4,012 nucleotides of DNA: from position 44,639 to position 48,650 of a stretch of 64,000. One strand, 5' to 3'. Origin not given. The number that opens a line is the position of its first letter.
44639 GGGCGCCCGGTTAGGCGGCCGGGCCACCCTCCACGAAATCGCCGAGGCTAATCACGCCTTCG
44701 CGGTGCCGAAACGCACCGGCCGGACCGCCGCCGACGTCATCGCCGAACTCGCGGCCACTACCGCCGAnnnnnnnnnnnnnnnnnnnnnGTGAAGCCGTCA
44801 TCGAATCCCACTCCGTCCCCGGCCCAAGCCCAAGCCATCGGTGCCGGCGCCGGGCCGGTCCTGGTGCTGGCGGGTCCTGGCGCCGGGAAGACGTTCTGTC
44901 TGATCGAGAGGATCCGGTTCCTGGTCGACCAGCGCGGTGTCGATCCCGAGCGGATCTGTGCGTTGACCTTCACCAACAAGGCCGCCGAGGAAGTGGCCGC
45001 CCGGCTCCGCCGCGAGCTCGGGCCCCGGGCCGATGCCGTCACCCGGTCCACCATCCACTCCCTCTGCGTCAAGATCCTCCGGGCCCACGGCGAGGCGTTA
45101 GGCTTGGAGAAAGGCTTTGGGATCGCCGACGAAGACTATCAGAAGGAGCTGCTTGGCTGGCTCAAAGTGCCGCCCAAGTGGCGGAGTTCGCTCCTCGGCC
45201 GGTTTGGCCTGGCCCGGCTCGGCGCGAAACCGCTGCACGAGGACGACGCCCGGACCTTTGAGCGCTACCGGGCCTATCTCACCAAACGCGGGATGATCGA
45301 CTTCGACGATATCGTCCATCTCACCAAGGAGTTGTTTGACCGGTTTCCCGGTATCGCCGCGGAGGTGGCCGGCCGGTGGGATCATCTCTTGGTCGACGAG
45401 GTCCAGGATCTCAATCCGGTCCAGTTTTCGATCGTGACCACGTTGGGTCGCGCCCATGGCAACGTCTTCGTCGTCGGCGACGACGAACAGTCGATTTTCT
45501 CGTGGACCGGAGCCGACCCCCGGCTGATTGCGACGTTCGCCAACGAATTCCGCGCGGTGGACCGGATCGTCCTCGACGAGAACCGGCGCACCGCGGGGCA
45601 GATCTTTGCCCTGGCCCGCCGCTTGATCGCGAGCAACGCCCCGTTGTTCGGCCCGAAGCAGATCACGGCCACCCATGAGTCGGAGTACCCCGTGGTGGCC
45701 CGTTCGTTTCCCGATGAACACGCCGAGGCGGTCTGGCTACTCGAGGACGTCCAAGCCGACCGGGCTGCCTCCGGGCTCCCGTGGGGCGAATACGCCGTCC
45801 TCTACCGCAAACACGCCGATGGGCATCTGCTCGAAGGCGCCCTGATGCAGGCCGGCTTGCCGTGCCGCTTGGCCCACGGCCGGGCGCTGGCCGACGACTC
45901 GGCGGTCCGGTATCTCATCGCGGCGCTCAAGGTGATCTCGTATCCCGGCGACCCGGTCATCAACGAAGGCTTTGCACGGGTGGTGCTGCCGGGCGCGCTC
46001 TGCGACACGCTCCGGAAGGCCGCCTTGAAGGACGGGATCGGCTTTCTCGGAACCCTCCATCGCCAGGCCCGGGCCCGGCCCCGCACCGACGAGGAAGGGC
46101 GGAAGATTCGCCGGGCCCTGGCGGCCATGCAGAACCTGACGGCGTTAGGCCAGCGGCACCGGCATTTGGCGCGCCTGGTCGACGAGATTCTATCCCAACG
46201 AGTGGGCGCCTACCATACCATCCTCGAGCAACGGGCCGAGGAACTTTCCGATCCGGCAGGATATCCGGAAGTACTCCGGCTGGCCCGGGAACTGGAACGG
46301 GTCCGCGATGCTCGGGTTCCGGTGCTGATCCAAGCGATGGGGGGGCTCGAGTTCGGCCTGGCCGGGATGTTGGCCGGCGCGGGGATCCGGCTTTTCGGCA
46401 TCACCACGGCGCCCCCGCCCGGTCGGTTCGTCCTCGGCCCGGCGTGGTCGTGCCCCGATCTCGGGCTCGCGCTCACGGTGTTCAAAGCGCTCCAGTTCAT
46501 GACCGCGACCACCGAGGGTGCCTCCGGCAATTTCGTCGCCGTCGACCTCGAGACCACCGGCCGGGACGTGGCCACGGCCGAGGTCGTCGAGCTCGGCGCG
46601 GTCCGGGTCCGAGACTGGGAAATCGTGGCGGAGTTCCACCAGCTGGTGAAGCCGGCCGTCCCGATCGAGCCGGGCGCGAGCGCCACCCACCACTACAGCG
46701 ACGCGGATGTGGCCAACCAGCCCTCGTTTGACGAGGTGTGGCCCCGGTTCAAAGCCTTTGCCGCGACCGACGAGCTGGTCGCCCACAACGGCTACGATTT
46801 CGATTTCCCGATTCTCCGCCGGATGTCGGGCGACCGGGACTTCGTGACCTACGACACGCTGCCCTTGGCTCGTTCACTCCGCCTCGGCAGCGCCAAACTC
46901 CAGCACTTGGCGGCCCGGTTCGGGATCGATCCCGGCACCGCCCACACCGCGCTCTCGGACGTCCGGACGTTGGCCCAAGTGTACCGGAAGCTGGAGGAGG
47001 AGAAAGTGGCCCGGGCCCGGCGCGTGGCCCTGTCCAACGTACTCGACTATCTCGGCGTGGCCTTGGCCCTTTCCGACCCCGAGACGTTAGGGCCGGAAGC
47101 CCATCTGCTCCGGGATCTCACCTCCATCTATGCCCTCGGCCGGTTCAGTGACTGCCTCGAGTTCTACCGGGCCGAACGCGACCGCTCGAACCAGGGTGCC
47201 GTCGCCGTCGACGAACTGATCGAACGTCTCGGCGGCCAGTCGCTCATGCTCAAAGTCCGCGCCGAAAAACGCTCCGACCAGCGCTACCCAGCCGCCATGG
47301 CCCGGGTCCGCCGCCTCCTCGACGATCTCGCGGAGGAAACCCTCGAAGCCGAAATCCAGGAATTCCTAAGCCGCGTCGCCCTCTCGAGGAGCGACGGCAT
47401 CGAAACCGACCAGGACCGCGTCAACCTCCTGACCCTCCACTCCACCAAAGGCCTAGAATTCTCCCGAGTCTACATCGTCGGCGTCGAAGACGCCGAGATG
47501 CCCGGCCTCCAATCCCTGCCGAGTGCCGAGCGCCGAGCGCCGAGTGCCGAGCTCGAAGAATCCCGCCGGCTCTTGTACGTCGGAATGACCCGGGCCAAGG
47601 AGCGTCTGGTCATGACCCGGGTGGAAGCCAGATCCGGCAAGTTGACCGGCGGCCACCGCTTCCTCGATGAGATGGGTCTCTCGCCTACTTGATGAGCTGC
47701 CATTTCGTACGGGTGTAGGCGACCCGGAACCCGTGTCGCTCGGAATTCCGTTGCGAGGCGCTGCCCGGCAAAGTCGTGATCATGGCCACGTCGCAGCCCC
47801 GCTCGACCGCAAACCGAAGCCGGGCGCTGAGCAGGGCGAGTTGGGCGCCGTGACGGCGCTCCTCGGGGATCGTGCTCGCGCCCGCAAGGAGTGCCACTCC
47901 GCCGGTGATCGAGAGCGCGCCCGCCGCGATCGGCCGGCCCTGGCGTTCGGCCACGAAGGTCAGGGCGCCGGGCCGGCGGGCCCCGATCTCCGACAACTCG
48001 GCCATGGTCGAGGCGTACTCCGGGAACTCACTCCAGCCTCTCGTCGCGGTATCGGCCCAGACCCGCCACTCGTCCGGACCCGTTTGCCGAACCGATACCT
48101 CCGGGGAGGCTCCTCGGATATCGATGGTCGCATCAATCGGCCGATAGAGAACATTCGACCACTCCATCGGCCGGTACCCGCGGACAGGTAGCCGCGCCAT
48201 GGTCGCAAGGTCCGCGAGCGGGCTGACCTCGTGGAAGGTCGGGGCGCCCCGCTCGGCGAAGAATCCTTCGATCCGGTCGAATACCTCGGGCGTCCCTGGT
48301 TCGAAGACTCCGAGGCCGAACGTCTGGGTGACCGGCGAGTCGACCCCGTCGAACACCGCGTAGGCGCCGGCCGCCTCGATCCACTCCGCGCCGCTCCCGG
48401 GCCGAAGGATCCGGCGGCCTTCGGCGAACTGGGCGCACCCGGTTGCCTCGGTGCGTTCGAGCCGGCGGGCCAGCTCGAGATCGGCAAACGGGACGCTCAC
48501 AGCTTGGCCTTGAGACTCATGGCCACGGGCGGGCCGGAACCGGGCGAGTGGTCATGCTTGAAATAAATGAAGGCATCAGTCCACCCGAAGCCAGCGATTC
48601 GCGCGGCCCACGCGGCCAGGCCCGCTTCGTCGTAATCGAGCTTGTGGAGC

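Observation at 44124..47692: Alpha/beta hydrolase translationally coupled to a UvrD helicase carrying an internal DEDDh exonuclease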

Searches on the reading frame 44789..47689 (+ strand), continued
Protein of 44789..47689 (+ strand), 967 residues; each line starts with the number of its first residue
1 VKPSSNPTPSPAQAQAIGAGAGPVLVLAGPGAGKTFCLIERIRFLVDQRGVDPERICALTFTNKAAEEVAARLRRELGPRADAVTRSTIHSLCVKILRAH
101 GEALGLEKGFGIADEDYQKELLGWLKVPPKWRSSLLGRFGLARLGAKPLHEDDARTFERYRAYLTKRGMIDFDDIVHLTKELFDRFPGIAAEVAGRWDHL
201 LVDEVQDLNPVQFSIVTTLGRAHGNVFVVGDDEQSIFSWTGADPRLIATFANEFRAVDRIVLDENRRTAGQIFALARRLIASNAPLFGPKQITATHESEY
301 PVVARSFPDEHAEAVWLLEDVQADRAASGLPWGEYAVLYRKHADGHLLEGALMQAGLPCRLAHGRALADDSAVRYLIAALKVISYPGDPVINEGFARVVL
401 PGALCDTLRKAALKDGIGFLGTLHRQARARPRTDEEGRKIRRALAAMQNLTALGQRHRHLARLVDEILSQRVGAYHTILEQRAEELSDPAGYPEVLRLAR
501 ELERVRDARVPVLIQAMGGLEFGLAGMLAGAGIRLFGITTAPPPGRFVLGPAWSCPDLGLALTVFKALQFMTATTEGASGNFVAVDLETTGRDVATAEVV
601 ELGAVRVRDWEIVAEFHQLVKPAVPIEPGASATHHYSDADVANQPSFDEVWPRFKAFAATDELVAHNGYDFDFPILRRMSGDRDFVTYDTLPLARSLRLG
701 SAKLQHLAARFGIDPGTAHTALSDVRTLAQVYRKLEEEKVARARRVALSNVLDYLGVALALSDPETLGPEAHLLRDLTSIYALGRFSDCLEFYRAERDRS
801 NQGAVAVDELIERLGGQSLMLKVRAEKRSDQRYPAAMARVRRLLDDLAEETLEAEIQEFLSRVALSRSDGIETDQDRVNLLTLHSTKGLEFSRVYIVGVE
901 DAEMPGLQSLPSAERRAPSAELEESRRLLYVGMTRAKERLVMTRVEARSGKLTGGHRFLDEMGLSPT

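Call 72: search_protein_families(library=ncbifam, proteins=[L055:872-3121:-], max_evalue=1e-10)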
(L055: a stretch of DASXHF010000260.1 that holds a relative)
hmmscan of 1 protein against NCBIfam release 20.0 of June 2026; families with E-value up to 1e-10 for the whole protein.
L055:872-3121:- (749 aa): 14 families
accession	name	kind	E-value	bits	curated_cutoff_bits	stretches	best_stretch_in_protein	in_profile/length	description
TIGR01073.1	pcrA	equivalog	1.9e-128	429.8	911.2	1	65-674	1-608/725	DNA helicase PcrA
NF008743.0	PRK11773.1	equivalog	3.2e-118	396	965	1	64-708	5-644/720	DNA helicase II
TIGR01075.1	uvrD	equivalog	6.1e-117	391.7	1144.45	1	67-710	3-641/715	DNA helicase II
TIGR01074.1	rep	equivalog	4.7e-98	329.2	951.45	1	69-698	2-631/668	DNA helicase Rep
NF008172.0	PRK10919.1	equivalog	7.7e-73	245.8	1168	1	69-497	3-428/673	DNA helicase Rep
NF008276.0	PRK11054.1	equivalog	6.8e-41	140.5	543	2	66-159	194-286/684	DNA helicase IV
TIGR02785.1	addA_Gpos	equivalog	1.8e-40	138.8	707.65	1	229-363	334-481/1234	helicase-exonuclease AddAB subunit AddA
TIGR02784.1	addA_alphas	equivalog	7.3e-33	114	860.75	1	238-367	347-498/1138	double-strand break repair helicase AddA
TIGR00609.1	recB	equivalog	9.6e-32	110.1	696.05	1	245-370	336-463/1175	exodeoxyribonuclease V subunit beta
NF010485.0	PRK13909.1-2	equivalog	2.4e-29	102.2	650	1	234-371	283-434/909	RecB-like helicase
NF010487.0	PRK13909.1-4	equivalog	1.5e-27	96.3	759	1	271-461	320-524/924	RecB-like helicase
NF041464.1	HelD_BACSU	equivalog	1.4e-16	59.6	419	1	240-421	511-682/779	RNA polymerase recycling motor HelD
NF010486.0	PRK13909.1-3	equivalog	2.4e-13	49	1109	0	273-362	325-423/921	RecB-like helicase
NF008128.0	PRK10876.1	equivalog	4.7e-12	44.4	1697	0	245-369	342-468/1181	exodeoxyribonuclease V subunit beta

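Call 86: find_encoding_contigs(protein=P0249, flank=10000, max_places=1)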
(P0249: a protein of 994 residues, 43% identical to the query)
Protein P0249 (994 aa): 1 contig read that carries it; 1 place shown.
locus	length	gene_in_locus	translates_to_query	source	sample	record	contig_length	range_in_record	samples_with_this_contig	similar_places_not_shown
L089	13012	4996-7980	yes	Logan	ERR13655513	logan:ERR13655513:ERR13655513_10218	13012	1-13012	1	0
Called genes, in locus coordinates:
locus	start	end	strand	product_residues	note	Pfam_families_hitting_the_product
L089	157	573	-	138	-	-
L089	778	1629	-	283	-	PF00072:Response_reg, PF04397:LytTR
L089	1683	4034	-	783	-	PF06580:His_kinase, PF02518:HATPase_c, PF06580:His_kinase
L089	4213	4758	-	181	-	PF13590:DUF4136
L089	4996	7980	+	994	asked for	PF00580:UvrD-helicase, PF01443:Viral_helicase1 (faint), PF13086:AAA_11 (faint), PF13245:AAA_19, PF13604:AAA_30 (faint), PF13361:UvrD_C, PF00929:RNase_T, PF13361:UvrD_C, +1 more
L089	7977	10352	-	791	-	PF03104:DNA_pol_B_exo1, PF13482:RNase_H_2 (weak), PF00136:DNA_pol_B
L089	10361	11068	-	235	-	PF01904:DUF72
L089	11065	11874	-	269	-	PF02735:Ku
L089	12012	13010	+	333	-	?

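Call 87: find_encoding_contigs(protein=P0263, flank=10000, max_places=1)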
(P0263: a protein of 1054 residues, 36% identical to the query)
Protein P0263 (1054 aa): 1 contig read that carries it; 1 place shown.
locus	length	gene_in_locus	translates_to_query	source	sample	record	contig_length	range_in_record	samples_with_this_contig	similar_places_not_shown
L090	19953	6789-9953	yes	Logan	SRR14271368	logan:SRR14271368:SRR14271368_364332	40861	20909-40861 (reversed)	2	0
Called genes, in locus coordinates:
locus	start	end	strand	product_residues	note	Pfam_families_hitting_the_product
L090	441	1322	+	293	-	-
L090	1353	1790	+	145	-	PF00582:Usp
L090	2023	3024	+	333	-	PF03781:FGE-sulfatase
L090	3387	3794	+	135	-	-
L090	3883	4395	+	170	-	PF00578:AhpC-TSA, PF08534:Redoxin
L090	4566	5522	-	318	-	PF01134:GIDA (faint), PF03486:HI0933_like (faint), PF07992:Pyr_redox_2, PF13738:Pyr_redox_3, PF00070:Pyr_redox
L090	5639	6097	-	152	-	PF05163:DinB, PF12867:DinB_2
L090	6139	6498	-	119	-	-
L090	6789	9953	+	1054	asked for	PF00580:UvrD-helicase, PF13245:AAA_19, PF13361:UvrD_C, PF00929:RNase_T, PF13538:UvrD_C_2 (faint)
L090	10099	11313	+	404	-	PF08448:PAS_4, PF08447:PAS_3, PF08448:PAS_4, PF13426:PAS_9 (weak), PF08447:PAS_3, PF00989:PAS, PF08448:PAS_4, PF13426:PAS_9, +2 more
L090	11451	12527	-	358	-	PF03462:PCRF, PF00472:RF-1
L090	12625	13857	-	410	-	PF07136:DUF1385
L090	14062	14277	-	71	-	PF01197:Ribosomal_L31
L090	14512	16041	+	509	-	PF12797:Fer4_2 (weak), PF12838:Fer4_7 (faint), PF13187:Fer4_9 (faint), PF13237:Fer4_10 (faint), PF13247:Fer4_11, PF00037:Fer4, PF12837:Fer4_6 (weak), PF03916:NrfD, +1 more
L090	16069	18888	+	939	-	PF04879:Molybdop_Fe4S4, PF00384:Molybdopterin, PF01568:Molydop_binding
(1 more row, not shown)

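Call 88: find_encoding_contigs(protein=P0412, flank=10000, max_places=1)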
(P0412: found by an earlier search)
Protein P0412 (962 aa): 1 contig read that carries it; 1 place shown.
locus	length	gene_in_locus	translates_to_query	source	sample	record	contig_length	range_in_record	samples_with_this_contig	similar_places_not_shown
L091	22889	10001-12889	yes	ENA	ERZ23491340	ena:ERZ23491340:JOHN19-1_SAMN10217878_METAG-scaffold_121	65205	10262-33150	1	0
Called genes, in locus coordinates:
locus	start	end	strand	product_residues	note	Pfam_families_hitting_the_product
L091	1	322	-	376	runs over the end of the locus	PF01663:Phosphodiest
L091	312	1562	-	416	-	-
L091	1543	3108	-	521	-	-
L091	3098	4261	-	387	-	PF13439:Glyco_transf_4 (faint), PF13579:Glyco_trans_4_4, PF00534:Glycos_transf_1, PF13692:Glyco_trans_1_4, PF13524:Glyco_trans_1_2 (weak)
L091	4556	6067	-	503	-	PF01943:Polysacc_synt, PF13440:Polysacc_synt_3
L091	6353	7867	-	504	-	PF13231:PMT_2, PF27757:Competence-induced_Ccs4_N (weak)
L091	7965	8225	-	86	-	-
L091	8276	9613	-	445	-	PF03446:NAD_binding_2, PF03721:UDPG_MGDP_dh_N, PF00984:UDPG_MGDP_dh, PF03720:UDPG_MGDP_dh_C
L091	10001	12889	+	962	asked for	PF00580:UvrD-helicase, PF13245:AAA_19, PF13361:UvrD_C, PF00929:RNase_T, PF13361:UvrD_C, PF13538:UvrD_C_2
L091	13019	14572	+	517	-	PF03023:MurJ, PF13440:Polysacc_synt_3 (weak), PF01554:MatE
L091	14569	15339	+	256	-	PF09858:DUF2085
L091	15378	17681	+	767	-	PF01326:PPDK_N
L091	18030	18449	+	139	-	PF00383:dCMP_cyt_deam_1, PF08211:dCMP_cyt_deam_2, PF26947:CDL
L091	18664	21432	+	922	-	PF00933:Glyco_hydro_3, PF02369:Big_1 (weak)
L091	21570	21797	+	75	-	-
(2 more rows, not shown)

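Call 89: search_protein_families(library=pfam, proteins=[L089:12012-13010:+, L089:7980-10352:-], max_evalue=0.001)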
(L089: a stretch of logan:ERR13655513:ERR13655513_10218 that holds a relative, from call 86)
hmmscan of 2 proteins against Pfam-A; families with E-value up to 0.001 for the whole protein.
L089:12012-13010:+ (333 aa): 2 families
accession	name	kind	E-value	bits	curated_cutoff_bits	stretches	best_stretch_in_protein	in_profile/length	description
PF13298.12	LigD_N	-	1e-42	145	31.1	1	45-150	1-107/107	DNA Ligase D 3'-phosphoesterase domain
PF01068.26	DNA_ligase_A_M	-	5.9e-20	72.3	26.2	1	220-332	2-123/204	ATP dependent DNA ligase domain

L089:7980-10352:- (791 aa): 3 families
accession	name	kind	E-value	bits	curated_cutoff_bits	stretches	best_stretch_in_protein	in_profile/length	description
PF00136.26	DNA_pol_B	-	3.1e-11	43.2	23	1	448-677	115-378/453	DNA polymerase family B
PF03104.25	DNA_pol_B_exo1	-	8.9e-10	38.8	23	1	201-287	141-226/242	DNA polymerase family B, exonuclease domain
PF13482.12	RNase_H_2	-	3.8e-06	27.4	22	1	163-326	3-127/165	RNase_H superfamily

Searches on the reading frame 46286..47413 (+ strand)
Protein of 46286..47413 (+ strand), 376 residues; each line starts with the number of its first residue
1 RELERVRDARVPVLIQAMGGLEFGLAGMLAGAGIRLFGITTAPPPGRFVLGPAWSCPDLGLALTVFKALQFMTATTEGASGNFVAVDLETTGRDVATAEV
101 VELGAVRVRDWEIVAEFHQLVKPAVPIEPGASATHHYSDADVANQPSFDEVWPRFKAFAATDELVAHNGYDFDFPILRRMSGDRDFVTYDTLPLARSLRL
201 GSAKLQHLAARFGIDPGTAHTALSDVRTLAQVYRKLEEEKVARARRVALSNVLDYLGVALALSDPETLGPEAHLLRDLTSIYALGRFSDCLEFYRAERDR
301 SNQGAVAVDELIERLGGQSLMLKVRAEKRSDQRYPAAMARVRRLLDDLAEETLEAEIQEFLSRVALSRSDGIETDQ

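Call 67: search_dna_similar(query=window:46286-47413:+, collection=plasmids, mode=protein, max_evalue=0.00001, max_rows=10)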
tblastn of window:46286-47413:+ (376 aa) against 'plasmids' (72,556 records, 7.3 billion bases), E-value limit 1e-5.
Records with a match: 559; places in all: 569; records where one place covers at least 80% of the query: 0.
Best place of each record, by identity: <60% 559.
By first word of the organism name: Klebsiella 163; Enterococcus 103; Salmonella 68; Enterobacter 52; Citrobacter 29; Clostridioides 19; Paracoccus 18; Clostridium 11; Escherichia 9; Cupriavidus 6; and 59 more.
By predicted mobility (MOB-suite, as given by PLSDB): non-mobilizable 429; conjugative 108; mobilizable 22.
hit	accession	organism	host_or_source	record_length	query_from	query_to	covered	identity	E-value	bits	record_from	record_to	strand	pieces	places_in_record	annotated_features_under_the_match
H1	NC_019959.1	Mycobacterium sp. JS623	-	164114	63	286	60%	30.8%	1e-7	61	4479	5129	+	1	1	exonuclease domain-containing protein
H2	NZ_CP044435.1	Alicyclobacillus sp. TC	cell culture,acidic hot spring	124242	83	310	61%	28.7%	5e-9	66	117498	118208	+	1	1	DUF3820 family protein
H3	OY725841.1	Subdoligranulum variabile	-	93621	74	257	49%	35.1%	7e-17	90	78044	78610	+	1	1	record has no annotation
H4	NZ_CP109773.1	Klebsiella pneumoniae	pork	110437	4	239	63%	26.9%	3e-6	57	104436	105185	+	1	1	3'-5' exonuclease | hypothetical protein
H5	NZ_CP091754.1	Klebsiella grimontii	Homo sapiens,rectal swab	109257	4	239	63%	26.9%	6e-6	56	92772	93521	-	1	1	3'-5' exonuclease | hypothetical protein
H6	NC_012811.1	Methylorubrum extorquens AM1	-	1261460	34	240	55%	30.4%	5e-8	62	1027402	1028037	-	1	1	none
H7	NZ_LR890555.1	Klebsiella pneumoniae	Homo sapiens,urine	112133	4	239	63%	26.5%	4e-6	57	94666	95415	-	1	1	3'-5' exonuclease | hypothetical protein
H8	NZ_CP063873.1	Klebsiella pneumoniae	Red-breasted Parakeet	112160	4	239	63%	26.5%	4e-6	57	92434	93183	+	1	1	3'-5' exonuclease | hypothetical protein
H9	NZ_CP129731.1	Klebsiella pneumoniae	Homo sapiens,whole organism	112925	4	239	63%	26.5%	4e-6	57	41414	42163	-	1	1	3'-5' exonuclease | hypothetical protein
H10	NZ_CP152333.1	Klebsiella pneumoniae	Homo sapiens,blood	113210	4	239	63%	26.5%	4e-6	57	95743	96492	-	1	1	3'-5' exonuclease | hypothetical protein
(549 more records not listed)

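Call 68: search_dna_similar(query=window:46286-47413:+, collection=phages, mode=protein, max_evalue=0.00001, max_rows=10)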
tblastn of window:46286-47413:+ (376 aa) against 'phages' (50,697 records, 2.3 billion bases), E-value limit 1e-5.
Records with a match: 74; places in all: 74; records where one place covers at least 80% of the query: 0.
Best place of each record, by identity: <60% 74.
By first word of the organism name: Clostridium 20; Bacteriophage 17; Rhizobium 6; Klebsiella 4; Ralstonia 4; Clostridioides 4; Enterococcus 4; Staphylococcus 3; Wolbachia 3; Listeria 2; and 6 more.
By host as written in the record: - 27; Clostridium difficile 8; Staphylococcus aureus 3; Enterococcus faecalis 2; Listeria monocytogenes 2; Rhizobium etli CFN42 2; Clostridium tetani ATCC 9441 2; Clostridium tetani ATCC 19406 2; and 24 more.
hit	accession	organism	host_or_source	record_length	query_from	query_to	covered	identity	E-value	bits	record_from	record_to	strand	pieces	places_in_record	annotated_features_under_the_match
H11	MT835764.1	Bacteriophage sp.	human fecal samples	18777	38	290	67%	33.1%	6e-16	86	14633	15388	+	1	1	record has no annotation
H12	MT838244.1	Bacteriophage sp.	human fecal samples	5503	53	298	65%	27.1%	2e-11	72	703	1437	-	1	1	record has no annotation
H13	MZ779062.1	Klebsiella phage pJN2-26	horse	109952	4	239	63%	26.5%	1e-6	57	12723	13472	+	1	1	putative 3'-5' exonuclease | hypothetical protein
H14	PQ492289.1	Klebsiella phage vB_KpnS_p4727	Klebsiella pneumoniae 4727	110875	4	239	63%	26.5%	1e-6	56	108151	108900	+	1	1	record has no annotation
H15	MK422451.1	Klebsiella phage ST13-OXA48phi12.3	Klebsiella pneumoniae ST13-OXA48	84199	4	239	63%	26.5%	3e-6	56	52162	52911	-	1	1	3'-5' exonuclease | hypothetical protein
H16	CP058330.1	Klebsiella phage vB_Kpn_1825-KPC53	Klebsiella pneumoniae subsp. pneumoniae ...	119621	4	239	63%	26.5%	3e-6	56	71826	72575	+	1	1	record has no annotation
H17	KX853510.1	Virus Rctr197k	enrichment culture DAMO/AAA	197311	83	303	59%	27.4%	8e-8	60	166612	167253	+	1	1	polC: DNA polymerase III subunit epsilon-like protein | hypothetical protein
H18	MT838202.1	Bacteriophage sp.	human fecal samples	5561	83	287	55%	28.0%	1e-12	75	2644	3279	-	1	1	record has no annotation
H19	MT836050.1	Bacteriophage sp.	human fecal samples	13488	80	247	45%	33.5%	1e-15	84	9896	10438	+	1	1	record has no annotation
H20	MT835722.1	Bacteriophage sp.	human fecal samples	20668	83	247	44%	33.9%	7e-11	70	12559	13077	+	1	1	record has no annotation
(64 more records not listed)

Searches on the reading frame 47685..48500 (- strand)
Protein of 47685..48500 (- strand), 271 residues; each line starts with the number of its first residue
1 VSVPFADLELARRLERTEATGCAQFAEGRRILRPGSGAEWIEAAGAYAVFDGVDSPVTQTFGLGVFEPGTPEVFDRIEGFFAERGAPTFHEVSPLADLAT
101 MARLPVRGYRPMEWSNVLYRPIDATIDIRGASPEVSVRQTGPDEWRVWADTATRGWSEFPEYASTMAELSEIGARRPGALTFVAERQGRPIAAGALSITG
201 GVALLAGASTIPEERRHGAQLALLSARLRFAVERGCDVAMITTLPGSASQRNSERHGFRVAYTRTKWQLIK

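Call 10: search_protein_families(library=pfam, proteins=[window:47685-48500:-], max_evalue=0.001)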
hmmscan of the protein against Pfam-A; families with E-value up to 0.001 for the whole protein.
window:47685-48500:- (271 aa): 2 families
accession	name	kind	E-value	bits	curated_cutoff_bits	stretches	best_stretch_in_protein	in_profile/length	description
PF00583.31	Acetyltransf_1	-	7.2e-06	26.7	20.7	1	161-258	16-116/116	Acetyltransferase (GNAT) family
PF13480.13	Acetyltransf_6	-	5.5e-05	23.8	22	1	145-237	39-130/143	Acetyltransferase (GNAT) domain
